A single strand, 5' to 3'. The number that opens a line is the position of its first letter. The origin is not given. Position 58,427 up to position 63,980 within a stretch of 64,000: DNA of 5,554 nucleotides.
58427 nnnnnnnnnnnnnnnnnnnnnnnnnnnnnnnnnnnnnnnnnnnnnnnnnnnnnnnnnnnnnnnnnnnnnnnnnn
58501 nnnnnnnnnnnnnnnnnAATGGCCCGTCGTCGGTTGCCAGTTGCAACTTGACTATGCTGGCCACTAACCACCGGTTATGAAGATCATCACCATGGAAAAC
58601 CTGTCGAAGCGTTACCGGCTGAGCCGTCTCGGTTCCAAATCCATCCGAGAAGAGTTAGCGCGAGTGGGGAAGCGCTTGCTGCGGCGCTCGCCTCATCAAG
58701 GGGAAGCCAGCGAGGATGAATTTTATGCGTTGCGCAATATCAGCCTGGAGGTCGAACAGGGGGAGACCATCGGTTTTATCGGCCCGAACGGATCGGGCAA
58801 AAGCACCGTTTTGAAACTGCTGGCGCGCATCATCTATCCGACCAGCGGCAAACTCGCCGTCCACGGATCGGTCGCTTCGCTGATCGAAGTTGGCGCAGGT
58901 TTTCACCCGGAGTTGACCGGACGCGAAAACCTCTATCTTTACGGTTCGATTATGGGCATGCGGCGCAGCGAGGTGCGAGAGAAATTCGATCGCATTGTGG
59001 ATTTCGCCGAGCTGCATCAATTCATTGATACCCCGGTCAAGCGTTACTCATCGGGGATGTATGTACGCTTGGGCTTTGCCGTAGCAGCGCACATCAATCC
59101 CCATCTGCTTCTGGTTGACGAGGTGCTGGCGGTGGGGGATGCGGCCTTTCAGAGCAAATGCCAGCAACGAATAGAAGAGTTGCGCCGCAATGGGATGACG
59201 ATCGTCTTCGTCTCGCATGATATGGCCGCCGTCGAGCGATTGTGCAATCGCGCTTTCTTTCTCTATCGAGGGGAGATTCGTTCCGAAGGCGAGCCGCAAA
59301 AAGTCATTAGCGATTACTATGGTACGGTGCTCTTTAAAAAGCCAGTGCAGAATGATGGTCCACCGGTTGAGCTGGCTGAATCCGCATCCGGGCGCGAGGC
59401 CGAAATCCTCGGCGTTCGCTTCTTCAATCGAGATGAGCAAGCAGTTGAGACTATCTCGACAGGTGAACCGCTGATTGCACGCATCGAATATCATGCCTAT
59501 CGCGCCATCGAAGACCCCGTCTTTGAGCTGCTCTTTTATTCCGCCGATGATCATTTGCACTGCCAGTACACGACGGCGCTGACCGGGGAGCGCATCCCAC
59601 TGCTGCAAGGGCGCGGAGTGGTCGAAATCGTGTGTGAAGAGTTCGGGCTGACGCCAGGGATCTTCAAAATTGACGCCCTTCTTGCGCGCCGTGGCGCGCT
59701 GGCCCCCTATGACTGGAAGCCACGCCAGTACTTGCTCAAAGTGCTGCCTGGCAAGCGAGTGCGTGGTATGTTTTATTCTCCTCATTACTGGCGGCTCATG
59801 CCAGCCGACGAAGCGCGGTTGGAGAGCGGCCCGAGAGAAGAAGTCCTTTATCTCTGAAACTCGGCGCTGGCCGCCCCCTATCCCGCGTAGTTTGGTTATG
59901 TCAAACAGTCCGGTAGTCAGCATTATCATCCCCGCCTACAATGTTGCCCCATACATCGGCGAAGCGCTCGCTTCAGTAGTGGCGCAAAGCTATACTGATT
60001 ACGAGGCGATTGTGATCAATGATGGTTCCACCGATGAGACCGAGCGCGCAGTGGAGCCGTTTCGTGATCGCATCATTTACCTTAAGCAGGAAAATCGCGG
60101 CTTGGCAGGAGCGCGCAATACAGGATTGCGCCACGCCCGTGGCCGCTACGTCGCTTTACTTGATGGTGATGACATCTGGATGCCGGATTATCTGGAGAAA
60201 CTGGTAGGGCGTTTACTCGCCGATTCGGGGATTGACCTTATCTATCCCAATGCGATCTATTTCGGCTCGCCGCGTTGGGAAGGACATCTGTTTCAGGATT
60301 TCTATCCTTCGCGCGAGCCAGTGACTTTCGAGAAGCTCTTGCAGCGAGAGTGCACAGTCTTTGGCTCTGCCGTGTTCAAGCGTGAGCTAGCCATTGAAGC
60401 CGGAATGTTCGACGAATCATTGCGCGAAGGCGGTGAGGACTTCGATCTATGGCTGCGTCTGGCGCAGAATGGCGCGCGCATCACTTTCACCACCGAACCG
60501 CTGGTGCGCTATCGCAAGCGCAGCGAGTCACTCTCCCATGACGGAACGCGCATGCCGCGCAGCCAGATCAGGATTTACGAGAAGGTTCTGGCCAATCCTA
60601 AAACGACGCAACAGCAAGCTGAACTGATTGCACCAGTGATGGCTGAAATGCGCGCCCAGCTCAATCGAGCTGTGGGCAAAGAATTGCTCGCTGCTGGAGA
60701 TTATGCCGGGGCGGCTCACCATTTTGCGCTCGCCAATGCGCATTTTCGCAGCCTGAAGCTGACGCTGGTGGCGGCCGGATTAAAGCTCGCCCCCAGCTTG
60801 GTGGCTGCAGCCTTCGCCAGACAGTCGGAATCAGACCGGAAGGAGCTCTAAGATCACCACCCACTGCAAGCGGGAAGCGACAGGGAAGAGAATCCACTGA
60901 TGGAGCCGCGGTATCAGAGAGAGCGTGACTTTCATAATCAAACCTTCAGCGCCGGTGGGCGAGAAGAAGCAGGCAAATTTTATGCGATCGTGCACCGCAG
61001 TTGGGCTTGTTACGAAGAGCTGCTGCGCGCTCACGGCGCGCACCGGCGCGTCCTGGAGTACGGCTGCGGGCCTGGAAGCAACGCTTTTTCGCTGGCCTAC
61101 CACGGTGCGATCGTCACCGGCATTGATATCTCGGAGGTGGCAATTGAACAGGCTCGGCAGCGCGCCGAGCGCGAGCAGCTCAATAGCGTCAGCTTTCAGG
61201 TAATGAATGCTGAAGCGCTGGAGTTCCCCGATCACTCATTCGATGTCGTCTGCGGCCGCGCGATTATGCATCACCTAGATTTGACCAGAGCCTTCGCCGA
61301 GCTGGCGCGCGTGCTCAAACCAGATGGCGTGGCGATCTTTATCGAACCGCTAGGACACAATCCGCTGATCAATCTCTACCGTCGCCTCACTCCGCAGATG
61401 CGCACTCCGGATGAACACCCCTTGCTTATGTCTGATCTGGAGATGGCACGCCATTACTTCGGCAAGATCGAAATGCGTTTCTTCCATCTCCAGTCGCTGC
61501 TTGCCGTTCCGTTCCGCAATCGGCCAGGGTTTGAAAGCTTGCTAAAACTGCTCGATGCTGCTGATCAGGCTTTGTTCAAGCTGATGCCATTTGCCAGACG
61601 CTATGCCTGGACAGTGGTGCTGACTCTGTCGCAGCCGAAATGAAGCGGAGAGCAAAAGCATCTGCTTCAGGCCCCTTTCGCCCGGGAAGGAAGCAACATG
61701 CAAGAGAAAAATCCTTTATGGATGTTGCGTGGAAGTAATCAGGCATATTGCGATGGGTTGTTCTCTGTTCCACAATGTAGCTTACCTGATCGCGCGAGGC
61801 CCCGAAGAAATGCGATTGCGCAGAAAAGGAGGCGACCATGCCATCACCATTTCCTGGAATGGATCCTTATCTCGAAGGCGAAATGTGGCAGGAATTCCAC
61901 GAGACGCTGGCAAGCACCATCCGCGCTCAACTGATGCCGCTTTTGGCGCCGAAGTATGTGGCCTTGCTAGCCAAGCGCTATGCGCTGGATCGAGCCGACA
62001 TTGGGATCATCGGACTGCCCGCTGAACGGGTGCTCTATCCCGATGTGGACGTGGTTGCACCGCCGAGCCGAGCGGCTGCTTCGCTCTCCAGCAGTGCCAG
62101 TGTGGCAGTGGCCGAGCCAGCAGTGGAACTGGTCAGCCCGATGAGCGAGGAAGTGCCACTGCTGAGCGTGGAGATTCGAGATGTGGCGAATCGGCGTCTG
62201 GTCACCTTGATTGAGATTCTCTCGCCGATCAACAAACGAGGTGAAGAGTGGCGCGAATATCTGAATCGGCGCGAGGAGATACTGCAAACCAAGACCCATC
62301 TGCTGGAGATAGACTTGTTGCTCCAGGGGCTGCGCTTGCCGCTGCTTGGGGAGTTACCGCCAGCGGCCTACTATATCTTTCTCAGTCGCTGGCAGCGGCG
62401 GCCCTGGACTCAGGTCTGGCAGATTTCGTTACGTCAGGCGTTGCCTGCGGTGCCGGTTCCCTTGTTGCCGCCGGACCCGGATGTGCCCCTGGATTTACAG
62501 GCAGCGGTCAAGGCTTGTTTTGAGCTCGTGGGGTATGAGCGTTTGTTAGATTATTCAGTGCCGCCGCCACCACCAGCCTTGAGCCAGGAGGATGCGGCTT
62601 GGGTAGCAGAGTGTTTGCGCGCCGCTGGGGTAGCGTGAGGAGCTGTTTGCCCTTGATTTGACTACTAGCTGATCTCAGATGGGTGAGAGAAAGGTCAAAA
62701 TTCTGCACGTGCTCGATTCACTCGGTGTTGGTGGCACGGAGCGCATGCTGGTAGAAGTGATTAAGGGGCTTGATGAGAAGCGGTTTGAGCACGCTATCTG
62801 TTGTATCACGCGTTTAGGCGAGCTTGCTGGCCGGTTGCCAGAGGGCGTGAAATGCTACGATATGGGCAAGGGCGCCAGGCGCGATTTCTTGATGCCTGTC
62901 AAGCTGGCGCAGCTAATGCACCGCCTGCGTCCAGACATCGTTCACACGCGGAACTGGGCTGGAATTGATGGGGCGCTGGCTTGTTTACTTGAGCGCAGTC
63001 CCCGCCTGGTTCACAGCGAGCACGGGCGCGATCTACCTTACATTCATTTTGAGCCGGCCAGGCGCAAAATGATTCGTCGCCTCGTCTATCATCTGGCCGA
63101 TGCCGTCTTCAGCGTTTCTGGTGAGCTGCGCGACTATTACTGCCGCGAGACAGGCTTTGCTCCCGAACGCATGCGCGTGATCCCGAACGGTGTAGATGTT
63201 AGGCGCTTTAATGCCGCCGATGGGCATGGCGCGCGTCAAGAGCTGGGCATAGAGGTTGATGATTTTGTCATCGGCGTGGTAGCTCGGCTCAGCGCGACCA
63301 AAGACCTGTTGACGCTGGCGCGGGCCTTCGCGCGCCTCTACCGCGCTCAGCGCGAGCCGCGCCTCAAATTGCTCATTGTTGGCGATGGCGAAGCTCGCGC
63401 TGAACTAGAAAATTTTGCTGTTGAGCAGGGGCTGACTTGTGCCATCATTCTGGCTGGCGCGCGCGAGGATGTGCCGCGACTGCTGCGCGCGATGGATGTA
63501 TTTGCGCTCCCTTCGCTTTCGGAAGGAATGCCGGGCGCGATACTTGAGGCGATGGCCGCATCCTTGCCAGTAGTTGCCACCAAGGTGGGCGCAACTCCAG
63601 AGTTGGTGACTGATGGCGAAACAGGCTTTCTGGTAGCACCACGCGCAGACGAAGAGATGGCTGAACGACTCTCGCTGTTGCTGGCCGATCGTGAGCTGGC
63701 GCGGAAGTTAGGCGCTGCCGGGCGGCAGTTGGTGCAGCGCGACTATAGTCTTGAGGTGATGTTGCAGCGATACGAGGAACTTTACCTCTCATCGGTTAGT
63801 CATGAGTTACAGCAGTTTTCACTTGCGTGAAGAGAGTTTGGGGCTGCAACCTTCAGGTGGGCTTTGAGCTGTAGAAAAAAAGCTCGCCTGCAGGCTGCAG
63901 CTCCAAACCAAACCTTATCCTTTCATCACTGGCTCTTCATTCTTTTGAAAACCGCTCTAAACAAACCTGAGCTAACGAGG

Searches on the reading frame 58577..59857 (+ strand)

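Call 17: search_protein_families(library=ncbifam, proteins=[window:58577-59857:+], max_evalue=0.00001)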
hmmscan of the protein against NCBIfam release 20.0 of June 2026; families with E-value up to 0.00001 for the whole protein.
window:58577-59857:+ (426 aa): 175 families (the best 25 are shown)
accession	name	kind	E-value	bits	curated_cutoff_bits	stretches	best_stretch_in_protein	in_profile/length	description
NF010065.0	PRK13545.1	equivalog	3.7e-63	214.1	538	1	49-248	37-235/549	teichoic acids export protein ATP-binding subunit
NF050108.1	galactan_ABC_ATP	equivalog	1.3e-53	181.8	400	1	50-249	43-242/244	galactan export ABC transporter ATP-binding subunit Wzt/RfbE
NF010066.0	PRK13546.1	equivalog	5.4e-53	180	320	1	6-249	7-236/264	teichoic acids export ABC transporter ATP-binding subunit TagH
TIGR01188.1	drrA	subfamily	2e-38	132.4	312.45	1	47-243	4-211/302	daunorubicin resistance ABC transporter, ATP-binding protein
NF010059.0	PRK13536.1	equivalog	6.4e-31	107.3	549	1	52-250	59-268/342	nodulation factor ABC transporter ATP-binding protein NodI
TIGR01288.1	nodI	equivalog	1.2e-29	103.3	424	1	53-250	21-229/303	nodulation factor ABC transporter ATP-binding protein NodI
NF010060.0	PRK13537.1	equivalog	7.7e-29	100.6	521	1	51-249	30-239/314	nodulation factor ABC transporter ATP-binding protein NodI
TIGR01186.1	proV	subfamily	1.1e-28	100.4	326.6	1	51-244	8-218/363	betaine/proline/choline family ABC transporter ATP-binding protein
TIGR04521.1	ECF_ATPase_2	equivalog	8.6e-27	93.9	330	2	125-246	112-235/279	energy-coupling factor transporter ATPase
TIGR03740.1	galliderm_ABC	subfamily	3.2e-26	92.4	309.75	1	51-240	15-208/223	lantibiotic protection ABC transporter ATP-binding subunit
TIGR04520.1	ECF_ATPase_1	equivalog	3.7e-25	88.8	315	2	127-246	107-226/269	energy-coupling factor transporter ATPase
NF033858.1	ABC2_perm_RbbA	equivalog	2.9e-24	85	1050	1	47-246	277-487/909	ribosome-associated ATPase/putative transporter RbbA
NF040933.2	ABC_arch_GlcV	equivalog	1e-23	83.8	450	1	47-245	17-231/357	glucose ABC transporter ATP-binding protein GlcV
TIGR00968.1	3a0106s01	subfamily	5.3e-23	81.8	342.75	1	48-245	12-220/237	sulfate ABC transporter ATP-binding protein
NF007027.0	PRK09493.1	equivalog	1.4e-22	80.2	379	1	51-246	16-226/240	glutamine ABC transporter ATP-binding protein GlnQ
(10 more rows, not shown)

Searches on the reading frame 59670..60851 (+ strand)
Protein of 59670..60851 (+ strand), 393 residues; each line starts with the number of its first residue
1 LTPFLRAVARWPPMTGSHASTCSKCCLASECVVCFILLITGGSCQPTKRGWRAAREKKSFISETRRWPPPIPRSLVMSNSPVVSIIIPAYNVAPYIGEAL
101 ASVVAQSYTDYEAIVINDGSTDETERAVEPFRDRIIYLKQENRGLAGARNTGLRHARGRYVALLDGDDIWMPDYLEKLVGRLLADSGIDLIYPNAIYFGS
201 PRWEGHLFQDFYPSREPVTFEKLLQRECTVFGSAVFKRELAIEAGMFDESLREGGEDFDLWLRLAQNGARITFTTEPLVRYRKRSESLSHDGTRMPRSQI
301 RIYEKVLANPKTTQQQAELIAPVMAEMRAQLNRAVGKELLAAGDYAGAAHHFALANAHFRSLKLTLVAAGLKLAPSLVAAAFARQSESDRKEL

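Call 17: search_protein_families(library=ncbifam, proteins=[window:59670-60851:+], max_evalue=0.00001)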
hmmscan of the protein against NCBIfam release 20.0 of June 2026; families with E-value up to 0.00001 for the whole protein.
window:59670-60851:+ (393 aa): 22 families
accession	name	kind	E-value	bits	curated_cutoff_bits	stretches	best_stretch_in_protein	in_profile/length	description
NF047683.1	TeichurnBiosyTuaG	equivalog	1.7e-30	106.5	400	1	77-306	2-228/252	teichuronic acid biosynthesis protein TuaG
NF007482.0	PRK10073.1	equivalog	9.7e-25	87.2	423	1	77-197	2-124/334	glycosyltransferase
NF041875.1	EPS_EpsD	equivalog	1.2e-24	87.4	370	1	83-281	1-206/325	exopolysaccharide biosynthesis glycosyltransferase EpsD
TIGR03965.1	mycofact_glyco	equivalog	7.1e-23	81.2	280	1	76-193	69-189/467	mycofactocin biosynthesis glycosyltransferase MftF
NF053739.1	GlytfEpsEBac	equivalog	2.3e-21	76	450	1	81-286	1-207/265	glycosyltransferase EpsE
TIGR03937.1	PgaC_IcaA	equivalog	4e-19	68.9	422.3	1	72-186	36-154/407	poly-beta-1,6-N-acetyl-D-glucosamine synthase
NF050050.1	ProtGlycPglI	equivalog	1.3e-16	60.9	500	1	81-266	2-187/306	GalNAc(5)-diNAcBac-PP-undecaprenol beta-1,3-glucosyltransferase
NF041394.1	GtaseAglG_Halo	equivalog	1e-14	54.6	440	1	83-180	3-105/304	glucosyl-dolichyl phosphate glucuronosyltransferase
NF007453.0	PRK10018.1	equivalog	1.8e-14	54.1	382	1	77-265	2-190/280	colanic acid biosynthesis glycosyltransferase WcaA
TIGR04017.1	WcaA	equivalog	8.9e-14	51.7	495.75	1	78-265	2-189/279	colanic acid biosynthesis glycosyltransferase WcaA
TIGR04283.1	glyco_like_mftF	equivalog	1.3e-11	44.5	182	1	83-283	1-187/221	TIGR04283 family arsenosugar biosynthesis glycosyltransferase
NF038299.1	EPS_HpsN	equivalog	6.6e-11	41.7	425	1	81-179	1-103/317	hormogonium polysaccharide biosynthesis glycosyltransferase HpsN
NF038302.1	EPS_HpsE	equivalog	2.8e-10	39.7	300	1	84-176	4-105/307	hormogonium polysaccharide biosynthesis glycosyltransferase HpsE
TIGR03111.1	glyc2_xrt_Gpos1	hypoth_equivalog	1.4e-08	34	363.95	1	76-189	44-163/439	TIGR03111 family XrtG-associated glycosyltransferase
TIGR03469.1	HpnB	hypoth_equivalog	5.8e-08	32.2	379.25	1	77-185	40-163/386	hopene-associated glycosyltransferase HpnB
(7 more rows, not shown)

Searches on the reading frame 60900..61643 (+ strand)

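Call 17: search_protein_families(library=ncbifam, proteins=[window:60900-61643:+], max_evalue=0.00001)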
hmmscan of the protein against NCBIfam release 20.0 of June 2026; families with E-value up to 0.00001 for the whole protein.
window:60900-61643:+ (247 aa): 44 families (the best 25 are shown)
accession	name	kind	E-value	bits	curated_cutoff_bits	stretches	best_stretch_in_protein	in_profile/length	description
NF043040.1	corrin_prot_MT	hypoth_equivalog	3.2e-17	62.7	180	1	37-146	30-146/216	corrinoid protein-associated methyltransferase CpaM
NF047649.1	MTase_UXPK_star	exception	1.9e-16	59.9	460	1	50-145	80-179/283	methyltransferase/UXPK-star double selenoprotein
TIGR01983.1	UbiG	equivalog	1.4e-15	57.2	102.95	1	48-147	50-151/228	bifunctional 2-polyprenyl-6-hydroxyphenol methylase/3-demethylubiquinol 3-O-methyltransferase UbiG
NF045882.1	PLipidMtase_Leg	equivalog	1.8e-15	57.3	390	1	40-157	35-154/207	phospholipid N-methyltransferase PmtA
TIGR01934.1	MenG_MenH_UbiE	subfamily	2e-15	56.7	158.35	1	32-152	24-146/223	ubiquinone/menaquinone biosynthesis methyltransferase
TIGR02072.1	BioC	equivalog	5.5e-15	55.8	184.95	1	42-148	27-133/244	malonyl-ACP O-methyltransferase BioC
NF041537.1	ArsM_AhpD_UU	exception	2.7e-13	49.4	510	1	50-146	79-179/345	arsenite methyltransferase/AhpD domain selenoprotein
NF045649.1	2X_seleno_MduS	exception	5.3e-13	48.6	380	1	47-147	41-147/338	methyltransferase domain-containing selenoprotein MduS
NF045667.1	MTase_DVU1556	equivalog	1.5e-12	47.4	155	1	47-145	22-117/213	DVU_1556 family methyltransferase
NF045825.1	FAmtase_mtf2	equivalog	1.9e-12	46.9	400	1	48-147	59-158/248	fatty-acid O-methyltransferase Mtf2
NF007610.0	PRK10258.1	equivalog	2.1e-12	46.9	342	1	46-148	41-139/251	malonyl-ACP O-methyltransferase BioC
NF045823.1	PthPhpthDimycoMt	equivalog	3.9e-12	45.9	300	1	49-147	68-166/256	phthiotriol/phenolphthiotriol dimycocerosates methyltransferase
NF041536.1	ArsM_DUF2284_UU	exception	5.6e-12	44.7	575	1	49-146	78-179/459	arsenite methyltransferase/DUF2284 domain selenoprotein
NF001244.0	PRK00216.1-5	equivalog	6.2e-12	45.3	216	1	44-149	45-155/236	bifunctional demethylmenaquinone methyltransferase/2-methoxy-6-polyprenyl-1,4-benzoquinol methylase UbiE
NF040539.1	AST_met_ArsM_2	exception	1.9e-11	44.3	240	1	46-158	55-174/262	putative arsinothricin biosynthesis methyltransferase ArsM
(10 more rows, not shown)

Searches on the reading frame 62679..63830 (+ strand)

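Call 17: search_protein_families(library=ncbifam, proteins=[window:62679-63830:+], max_evalue=0.00001)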
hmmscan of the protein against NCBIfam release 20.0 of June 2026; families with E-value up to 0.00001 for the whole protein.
window:62679-63830:+ (383 aa): 38 families (the best 25 are shown)
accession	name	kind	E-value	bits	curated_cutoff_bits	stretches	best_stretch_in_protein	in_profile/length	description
TIGR03088.1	stp2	hypoth_equivalog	5.3e-94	315.3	409.05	1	6-370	2-371/374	TIGR03088 family PEP-CTERM/XrtA system glycosyltransferase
TIGR03999.1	thiol_BshA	equivalog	1.1e-38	133.2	273.7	1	107-370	113-371/375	N-acetyl-alpha-D-glucosaminyl L-malate synthase BshA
NF041876.1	EPS_EpsE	equivalog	6.9e-36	124.3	400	1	143-359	165-383/389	exopolysaccharide biosynthesis GT4 family glycosyltransferase EpsE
TIGR04063.1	stp3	hypoth_equivalog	3.7e-31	108.4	442.05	1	131-370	149-393/397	TIGR04063 family PEP-CTERM/XrtA system glycosyltransferase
NF047684.1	TeichurnBiosyTuaC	equivalog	1.3e-30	106.6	550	1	81-368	105-385/391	teichuronic acid biosynthesis protein TuaC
TIGR02149.1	glgA_Coryne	subfamily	1.1e-29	103.7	302.4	1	131-370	136-388/391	glycogen synthase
TIGR03449.1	mycothiol_MshA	equivalog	9.1e-29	100.6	462.5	1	125-369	150-400/406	D-inositol-3-phosphate glycosyltransferase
TIGR04047.1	MSMEG_0565_glyc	hypoth_equivalog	1.3e-23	83.7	259.85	1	124-354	123-357/373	MSMEG_0565 family glycosyltransferase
NF038011.1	PelF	equivalog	3.9e-23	82.3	100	1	131-369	249-489/489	GT4 family glycosyltransferase PelF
NF038298.1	EPS_HpsO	equivalog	9.6e-23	80.6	575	1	156-369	162-384/388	hormogonium polysaccharide biosynthesis glycosyltransferase HpsO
NF038229.1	Glyco4_Geo_Pelo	equivalog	8.4e-22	77.6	400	1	75-370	46-334/338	GPMC system family 4 glycosyltransferase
TIGR04157.1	glyco_rSAM_CFB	subfamily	9.1e-22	77.6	400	1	134-369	164-406/406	TIGR04157 family glycosyltransferase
NF011726.0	PRK15179.1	equivalog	3.3e-20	72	733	1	75-367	391-689/694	Vi polysaccharide biosynthesis protein TviE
NF053787.1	GlcN_PG_synth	equivalog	4e-20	72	480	1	129-369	134-356/361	N-acetylglucosaminyl phosphatidylglycerol synthase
NF012028.0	PRK15484.1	subfamily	7.8e-20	71.3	618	1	149-368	149-374/380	lipopolysaccharide N-acetylglucosaminyltransferase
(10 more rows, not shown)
